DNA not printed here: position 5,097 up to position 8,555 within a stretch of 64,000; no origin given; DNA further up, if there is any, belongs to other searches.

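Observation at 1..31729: Alpha-mannoside PUL with four unrelated phosphoesterase folds, two of them exported by T9SS: candidate phosphomannan or phosphoglycan degradation system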

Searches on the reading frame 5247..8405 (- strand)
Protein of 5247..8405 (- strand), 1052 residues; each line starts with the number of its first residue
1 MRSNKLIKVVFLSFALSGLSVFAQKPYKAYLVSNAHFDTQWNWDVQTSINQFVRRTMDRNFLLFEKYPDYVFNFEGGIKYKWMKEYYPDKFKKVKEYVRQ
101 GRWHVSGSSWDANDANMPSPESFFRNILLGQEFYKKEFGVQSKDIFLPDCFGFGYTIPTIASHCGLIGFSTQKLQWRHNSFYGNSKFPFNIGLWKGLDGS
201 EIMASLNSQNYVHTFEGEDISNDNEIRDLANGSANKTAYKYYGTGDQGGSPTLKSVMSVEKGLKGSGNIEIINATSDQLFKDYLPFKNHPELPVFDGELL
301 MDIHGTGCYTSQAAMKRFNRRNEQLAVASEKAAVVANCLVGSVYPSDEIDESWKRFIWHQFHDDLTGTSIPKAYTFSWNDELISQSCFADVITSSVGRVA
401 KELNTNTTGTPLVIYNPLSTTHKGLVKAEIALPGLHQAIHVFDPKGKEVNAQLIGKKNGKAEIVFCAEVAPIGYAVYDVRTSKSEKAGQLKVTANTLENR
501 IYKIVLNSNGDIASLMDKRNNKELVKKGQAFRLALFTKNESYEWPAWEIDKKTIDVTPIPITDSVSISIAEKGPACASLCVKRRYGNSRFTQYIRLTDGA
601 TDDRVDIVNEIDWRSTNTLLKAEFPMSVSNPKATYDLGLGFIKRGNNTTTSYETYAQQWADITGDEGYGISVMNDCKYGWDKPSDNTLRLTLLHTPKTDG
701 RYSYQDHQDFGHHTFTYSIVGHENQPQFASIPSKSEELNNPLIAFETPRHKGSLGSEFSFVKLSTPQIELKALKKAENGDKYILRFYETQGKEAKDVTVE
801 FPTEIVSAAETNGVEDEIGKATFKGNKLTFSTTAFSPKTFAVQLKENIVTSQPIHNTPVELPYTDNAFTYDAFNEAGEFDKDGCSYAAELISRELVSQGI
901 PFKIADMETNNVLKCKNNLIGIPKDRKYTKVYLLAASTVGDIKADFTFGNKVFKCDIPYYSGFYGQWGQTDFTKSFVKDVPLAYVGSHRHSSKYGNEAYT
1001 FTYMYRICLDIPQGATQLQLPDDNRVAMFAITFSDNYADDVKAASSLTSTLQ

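Call 3: search_protein_families(library=pfam, proteins=[window:5247-8405:-], max_evalue=0.01)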
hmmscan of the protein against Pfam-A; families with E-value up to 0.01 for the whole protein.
window:5247-8405:- (1052 aa): 4 families
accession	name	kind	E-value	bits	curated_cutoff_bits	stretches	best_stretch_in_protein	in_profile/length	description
PF01074.27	Glyco_hydro_38N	-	1.2e-45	156.5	25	1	29-285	2-257/270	Glycosyl hydrolases family 38 N-terminal domain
PF07748.19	Glyco_hydro_38C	-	5.4e-41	141.5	25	1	497-699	1-203/206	Glycosyl hydrolases family 38 C-terminal domain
PF09261.16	Alpha-mann_mid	-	9.9e-15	54.9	31.1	1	306-374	4-71/96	Alpha mannosidase middle domain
PF17677.7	Glyco_hydro38C2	-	3.2e-11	43.6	22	1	768-829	2-59/72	Glycosyl hydrolases family 38 C-terminal beta sandwich domain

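Call 68: search_solved_structures(query=window:5247-8405:-, max_evalue=1e-10)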
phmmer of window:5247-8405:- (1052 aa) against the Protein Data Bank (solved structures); distinct sequences matched with E-value up to 1e-10: 11.
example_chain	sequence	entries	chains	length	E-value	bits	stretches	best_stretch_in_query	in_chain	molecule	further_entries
6lz1_A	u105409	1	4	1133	7.8e-87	295.4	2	11-374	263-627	Ams1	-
7dd9_A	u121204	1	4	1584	2.2e-86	293.9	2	11-374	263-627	Alpha-mannosidase,ZZ-type zinc finger-containing protein P35G2.11c,Maltose/maltodextrin-bi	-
7vqo_A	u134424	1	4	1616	3.9e-84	286.5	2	28-399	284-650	Ams1, Nbr1 and malE fusion protein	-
7ufs_A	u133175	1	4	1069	4.3e-69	236.7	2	29-404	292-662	Alpha-mannosidase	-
7ufr_A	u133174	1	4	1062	4.9e-69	236.5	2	31-373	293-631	Alpha-mannosidase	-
7ufu_A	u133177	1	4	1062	6.1e-68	232.8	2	31-373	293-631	Alpha-mannosidase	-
7uft_A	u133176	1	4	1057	5.3e-62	213.2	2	32-399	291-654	Alpha-mannosidase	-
5jm0_A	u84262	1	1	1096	7.4e-62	212.7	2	28-377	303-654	Alpha-mannosidase,Alpha-mannosidase,Alpha-mannosidase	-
2wyh_A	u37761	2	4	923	3.8e-20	74.6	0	601-816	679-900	ALPHA-MANNOSIDASE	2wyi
3lvt_A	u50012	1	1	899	7.9e-13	50.4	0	27-374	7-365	Glycosyl hydrolase, family 38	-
5kbp_A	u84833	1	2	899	1.7e-12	49.3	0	27-374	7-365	Glycosyl hydrolase, family 38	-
